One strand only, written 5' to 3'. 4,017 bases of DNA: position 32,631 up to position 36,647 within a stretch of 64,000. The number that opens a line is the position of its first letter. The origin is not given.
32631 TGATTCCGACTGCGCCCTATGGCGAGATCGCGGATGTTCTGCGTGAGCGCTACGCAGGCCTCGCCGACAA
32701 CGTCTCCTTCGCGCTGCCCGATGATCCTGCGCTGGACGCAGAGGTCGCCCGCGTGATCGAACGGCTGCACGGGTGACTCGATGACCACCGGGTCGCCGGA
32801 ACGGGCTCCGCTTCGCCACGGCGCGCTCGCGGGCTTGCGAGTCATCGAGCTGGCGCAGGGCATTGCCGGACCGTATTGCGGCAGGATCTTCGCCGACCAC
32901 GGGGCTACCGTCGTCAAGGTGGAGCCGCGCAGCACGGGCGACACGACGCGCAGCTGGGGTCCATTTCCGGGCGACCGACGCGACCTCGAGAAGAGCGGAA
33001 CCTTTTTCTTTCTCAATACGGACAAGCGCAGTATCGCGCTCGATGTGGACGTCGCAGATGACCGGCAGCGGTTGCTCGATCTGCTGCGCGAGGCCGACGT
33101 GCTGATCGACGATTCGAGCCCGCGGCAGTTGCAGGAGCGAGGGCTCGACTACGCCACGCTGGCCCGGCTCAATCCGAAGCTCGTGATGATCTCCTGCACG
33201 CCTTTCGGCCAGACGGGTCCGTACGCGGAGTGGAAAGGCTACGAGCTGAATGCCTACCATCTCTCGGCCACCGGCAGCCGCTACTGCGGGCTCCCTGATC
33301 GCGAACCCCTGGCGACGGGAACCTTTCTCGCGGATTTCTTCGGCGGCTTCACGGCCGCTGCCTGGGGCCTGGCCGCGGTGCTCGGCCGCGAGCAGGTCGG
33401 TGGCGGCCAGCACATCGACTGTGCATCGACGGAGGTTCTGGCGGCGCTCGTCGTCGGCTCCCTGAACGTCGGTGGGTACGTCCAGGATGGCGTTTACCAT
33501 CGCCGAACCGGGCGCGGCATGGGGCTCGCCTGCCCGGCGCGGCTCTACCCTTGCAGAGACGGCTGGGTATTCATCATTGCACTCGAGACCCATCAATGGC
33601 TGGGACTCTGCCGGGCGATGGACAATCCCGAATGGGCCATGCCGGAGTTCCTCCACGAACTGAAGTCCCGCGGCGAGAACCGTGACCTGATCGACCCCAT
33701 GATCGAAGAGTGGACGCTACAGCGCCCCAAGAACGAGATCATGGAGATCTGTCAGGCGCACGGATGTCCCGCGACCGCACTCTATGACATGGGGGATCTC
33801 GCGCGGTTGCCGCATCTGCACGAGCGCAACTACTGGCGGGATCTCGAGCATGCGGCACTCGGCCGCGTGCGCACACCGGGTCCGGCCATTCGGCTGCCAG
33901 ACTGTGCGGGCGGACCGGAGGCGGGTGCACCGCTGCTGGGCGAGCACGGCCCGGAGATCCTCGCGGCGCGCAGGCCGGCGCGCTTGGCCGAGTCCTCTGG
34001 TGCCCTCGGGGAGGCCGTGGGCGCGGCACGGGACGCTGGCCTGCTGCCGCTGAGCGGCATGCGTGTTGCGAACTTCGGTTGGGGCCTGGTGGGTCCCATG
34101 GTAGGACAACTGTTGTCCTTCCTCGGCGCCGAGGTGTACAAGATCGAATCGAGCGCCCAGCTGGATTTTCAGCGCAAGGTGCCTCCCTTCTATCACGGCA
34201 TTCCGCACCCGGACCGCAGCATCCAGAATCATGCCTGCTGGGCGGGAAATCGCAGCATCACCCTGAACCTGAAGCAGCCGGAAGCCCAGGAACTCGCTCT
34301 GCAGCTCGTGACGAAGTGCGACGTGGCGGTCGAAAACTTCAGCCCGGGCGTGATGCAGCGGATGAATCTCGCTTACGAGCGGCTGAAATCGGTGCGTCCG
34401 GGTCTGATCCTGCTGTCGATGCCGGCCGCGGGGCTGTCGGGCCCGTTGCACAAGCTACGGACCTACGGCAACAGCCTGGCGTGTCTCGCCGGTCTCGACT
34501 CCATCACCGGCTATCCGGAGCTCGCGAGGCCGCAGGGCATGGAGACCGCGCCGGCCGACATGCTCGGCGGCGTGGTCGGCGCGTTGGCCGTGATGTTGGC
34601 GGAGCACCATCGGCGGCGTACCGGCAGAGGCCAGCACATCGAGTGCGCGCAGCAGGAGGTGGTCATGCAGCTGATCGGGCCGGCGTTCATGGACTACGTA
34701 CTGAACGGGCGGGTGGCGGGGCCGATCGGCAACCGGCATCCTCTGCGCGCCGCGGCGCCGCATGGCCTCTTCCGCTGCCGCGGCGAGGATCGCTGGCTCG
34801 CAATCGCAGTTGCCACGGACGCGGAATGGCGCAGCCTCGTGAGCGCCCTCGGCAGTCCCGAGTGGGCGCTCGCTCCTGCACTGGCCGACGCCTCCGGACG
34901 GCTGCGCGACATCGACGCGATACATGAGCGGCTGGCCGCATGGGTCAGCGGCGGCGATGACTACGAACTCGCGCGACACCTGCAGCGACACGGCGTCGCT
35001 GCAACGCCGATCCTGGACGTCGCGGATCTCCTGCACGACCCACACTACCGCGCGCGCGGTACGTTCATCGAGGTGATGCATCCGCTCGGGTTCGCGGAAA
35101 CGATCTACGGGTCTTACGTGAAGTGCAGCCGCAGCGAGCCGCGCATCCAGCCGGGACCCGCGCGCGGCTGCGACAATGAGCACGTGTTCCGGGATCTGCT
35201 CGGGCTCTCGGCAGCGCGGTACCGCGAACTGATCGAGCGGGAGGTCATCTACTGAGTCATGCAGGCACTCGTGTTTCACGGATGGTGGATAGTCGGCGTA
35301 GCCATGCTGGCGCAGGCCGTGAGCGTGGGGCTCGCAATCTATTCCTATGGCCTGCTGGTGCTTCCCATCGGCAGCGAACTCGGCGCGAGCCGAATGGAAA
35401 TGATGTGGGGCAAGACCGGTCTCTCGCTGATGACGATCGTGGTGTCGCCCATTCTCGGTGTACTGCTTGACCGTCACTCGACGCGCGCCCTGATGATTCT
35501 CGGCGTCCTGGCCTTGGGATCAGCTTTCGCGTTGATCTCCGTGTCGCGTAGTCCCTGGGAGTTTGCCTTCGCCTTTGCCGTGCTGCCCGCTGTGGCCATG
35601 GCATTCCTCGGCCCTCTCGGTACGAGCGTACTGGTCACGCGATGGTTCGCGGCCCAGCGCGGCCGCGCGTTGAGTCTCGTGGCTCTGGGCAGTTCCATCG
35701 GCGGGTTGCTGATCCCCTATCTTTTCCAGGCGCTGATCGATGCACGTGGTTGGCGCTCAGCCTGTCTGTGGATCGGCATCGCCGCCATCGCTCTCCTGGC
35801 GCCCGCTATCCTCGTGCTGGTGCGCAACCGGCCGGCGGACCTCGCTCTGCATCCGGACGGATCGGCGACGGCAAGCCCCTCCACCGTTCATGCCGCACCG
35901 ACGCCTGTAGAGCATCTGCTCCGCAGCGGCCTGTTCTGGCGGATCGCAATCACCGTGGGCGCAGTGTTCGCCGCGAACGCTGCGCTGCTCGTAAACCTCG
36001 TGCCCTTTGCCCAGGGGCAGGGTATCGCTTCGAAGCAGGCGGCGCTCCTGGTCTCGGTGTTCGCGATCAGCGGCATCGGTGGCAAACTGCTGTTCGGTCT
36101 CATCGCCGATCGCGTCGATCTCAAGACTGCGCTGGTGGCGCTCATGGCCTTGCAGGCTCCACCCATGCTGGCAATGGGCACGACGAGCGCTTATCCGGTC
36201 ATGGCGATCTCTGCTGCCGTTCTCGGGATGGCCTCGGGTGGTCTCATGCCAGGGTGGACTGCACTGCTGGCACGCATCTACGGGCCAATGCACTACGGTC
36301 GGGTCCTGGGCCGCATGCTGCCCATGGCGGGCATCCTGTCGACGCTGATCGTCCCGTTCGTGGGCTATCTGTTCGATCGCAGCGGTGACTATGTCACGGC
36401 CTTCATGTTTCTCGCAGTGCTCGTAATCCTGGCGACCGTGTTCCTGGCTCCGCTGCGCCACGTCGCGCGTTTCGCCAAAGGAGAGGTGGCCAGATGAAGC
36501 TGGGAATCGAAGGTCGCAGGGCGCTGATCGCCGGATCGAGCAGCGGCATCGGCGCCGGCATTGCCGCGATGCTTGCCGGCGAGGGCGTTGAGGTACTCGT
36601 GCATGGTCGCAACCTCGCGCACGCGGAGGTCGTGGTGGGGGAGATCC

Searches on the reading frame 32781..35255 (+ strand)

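Call 8: search_protein_families(library=pfam, proteins=[window:32781-35255:+])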
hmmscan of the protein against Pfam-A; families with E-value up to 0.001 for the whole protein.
window:32781-35255:+ (824 aa): 1 family
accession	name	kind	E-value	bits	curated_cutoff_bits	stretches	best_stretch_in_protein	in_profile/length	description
PF02515.22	CoA_transf_3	-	2.6e-180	599.7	23.3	2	16-389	1-365/366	CoA-transferase family III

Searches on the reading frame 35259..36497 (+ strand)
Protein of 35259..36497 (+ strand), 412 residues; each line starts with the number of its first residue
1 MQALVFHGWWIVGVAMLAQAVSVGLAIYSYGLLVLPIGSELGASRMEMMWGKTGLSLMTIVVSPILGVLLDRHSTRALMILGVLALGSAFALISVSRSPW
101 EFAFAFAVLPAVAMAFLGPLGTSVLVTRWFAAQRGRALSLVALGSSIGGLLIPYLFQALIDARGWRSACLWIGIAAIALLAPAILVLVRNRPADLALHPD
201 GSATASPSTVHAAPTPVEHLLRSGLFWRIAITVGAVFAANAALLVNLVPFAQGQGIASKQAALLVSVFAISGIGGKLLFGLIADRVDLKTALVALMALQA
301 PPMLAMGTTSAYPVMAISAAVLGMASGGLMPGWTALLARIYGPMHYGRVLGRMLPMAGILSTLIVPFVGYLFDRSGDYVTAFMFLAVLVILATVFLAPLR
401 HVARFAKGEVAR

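Call 52: search_protein_families(library=pfam, proteins=[window:35259-36497:+], max_evalue=0.00001)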
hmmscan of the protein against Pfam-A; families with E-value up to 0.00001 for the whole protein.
window:35259-36497:+ (412 aa): 1 family
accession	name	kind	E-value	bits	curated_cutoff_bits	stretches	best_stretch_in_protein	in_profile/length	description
PF07690.21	MFS_1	-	2.9e-43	148.6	33.4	2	21-299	6-278/347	Major Facilitator Superfamily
